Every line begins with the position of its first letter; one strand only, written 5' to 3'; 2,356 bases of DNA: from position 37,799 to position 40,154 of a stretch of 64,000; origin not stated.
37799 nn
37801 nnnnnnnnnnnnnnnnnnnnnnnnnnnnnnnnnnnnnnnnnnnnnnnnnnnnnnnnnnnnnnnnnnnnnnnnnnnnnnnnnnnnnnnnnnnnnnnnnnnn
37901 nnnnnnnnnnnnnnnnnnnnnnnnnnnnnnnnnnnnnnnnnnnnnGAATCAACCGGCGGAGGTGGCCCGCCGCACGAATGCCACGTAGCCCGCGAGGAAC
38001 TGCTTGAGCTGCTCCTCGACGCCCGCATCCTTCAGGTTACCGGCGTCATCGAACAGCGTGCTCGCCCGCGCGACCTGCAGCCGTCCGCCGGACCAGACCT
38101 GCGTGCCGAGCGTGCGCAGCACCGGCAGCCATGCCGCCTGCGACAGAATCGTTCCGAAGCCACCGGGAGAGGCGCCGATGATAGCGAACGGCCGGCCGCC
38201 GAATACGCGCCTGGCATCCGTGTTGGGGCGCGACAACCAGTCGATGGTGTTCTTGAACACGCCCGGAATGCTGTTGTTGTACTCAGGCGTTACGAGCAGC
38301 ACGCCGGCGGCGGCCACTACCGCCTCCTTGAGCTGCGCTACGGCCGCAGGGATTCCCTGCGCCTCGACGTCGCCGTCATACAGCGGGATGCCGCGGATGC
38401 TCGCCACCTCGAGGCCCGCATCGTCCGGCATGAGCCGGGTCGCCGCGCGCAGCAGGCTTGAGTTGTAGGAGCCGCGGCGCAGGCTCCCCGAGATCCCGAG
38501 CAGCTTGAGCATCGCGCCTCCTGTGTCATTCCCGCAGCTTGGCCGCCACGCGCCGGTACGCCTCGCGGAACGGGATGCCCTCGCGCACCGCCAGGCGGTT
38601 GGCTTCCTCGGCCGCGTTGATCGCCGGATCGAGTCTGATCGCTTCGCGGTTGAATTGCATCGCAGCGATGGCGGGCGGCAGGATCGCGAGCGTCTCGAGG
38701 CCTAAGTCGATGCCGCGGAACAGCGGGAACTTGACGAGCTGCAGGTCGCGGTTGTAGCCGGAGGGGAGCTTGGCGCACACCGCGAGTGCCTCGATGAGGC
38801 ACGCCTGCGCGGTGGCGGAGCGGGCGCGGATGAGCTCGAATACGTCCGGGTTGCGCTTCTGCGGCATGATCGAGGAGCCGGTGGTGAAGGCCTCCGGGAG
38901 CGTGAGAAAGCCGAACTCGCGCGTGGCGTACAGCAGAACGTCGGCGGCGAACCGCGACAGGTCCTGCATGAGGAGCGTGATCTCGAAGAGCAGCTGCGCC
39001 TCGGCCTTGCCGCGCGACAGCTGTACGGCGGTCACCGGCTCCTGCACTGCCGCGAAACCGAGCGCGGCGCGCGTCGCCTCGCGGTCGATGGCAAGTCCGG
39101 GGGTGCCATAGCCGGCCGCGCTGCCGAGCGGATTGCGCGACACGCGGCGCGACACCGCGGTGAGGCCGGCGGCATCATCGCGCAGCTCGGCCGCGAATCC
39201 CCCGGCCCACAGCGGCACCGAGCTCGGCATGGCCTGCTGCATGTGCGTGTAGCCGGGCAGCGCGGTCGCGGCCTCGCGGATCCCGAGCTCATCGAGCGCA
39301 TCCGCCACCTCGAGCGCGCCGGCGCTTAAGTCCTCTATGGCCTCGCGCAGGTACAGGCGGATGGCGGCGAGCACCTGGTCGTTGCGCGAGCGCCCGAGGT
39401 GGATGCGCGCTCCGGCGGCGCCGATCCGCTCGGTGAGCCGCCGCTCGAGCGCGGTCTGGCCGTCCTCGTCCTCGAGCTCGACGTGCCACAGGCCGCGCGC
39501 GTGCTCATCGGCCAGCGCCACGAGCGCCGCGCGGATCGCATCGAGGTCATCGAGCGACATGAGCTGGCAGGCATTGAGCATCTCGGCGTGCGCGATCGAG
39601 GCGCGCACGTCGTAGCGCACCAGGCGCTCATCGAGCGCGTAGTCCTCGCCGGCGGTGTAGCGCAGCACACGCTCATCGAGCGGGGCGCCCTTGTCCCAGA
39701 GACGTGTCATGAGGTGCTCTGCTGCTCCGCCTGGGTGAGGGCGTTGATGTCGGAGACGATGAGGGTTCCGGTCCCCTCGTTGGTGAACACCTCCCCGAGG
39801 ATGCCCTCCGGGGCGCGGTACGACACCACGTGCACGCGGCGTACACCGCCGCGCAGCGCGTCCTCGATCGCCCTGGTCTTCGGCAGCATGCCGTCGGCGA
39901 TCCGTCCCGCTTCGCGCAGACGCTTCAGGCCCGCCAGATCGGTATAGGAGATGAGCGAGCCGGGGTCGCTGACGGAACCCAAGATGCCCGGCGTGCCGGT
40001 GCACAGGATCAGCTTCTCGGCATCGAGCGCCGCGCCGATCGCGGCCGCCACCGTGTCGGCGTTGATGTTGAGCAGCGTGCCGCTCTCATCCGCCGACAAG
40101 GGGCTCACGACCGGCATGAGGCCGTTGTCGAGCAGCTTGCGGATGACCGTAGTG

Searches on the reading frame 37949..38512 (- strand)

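Call 50: search_protein_families(library=pfam, proteins=[window:37949-38512:-], max_evalue=0.001)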
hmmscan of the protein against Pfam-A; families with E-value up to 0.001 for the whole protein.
window:37949-38512:- (187 aa): 1 family
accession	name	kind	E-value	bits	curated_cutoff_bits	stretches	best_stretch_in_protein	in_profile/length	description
PF03358.20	FMN_red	-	6.9e-35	120.3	24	1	3-148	2-148/152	NADPH-dependent FMN reductase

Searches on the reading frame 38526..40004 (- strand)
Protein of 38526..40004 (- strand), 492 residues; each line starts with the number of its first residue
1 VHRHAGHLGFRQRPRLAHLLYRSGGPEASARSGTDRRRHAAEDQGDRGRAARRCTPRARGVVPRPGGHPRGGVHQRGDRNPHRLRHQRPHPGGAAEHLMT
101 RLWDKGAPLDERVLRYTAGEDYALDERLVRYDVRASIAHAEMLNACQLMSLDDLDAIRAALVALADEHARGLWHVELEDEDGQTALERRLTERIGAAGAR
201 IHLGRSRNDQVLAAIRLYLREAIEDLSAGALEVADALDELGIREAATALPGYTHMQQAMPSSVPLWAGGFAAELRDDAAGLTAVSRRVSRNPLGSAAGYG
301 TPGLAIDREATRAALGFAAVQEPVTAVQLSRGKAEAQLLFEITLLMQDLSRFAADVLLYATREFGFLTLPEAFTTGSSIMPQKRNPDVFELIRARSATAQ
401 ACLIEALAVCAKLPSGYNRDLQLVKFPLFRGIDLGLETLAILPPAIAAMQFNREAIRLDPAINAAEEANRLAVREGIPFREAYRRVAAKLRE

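Call 50: search_protein_families(library=pfam, proteins=[window:38526-40004:-], max_evalue=0.001)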
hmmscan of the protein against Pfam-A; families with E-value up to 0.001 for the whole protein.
window:38526-40004:- (492 aa): 1 family
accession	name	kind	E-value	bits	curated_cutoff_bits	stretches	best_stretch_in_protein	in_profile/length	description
PF00206.25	Lyase_1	-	2.3e-46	159.1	27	1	123-397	19-308/312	Lyase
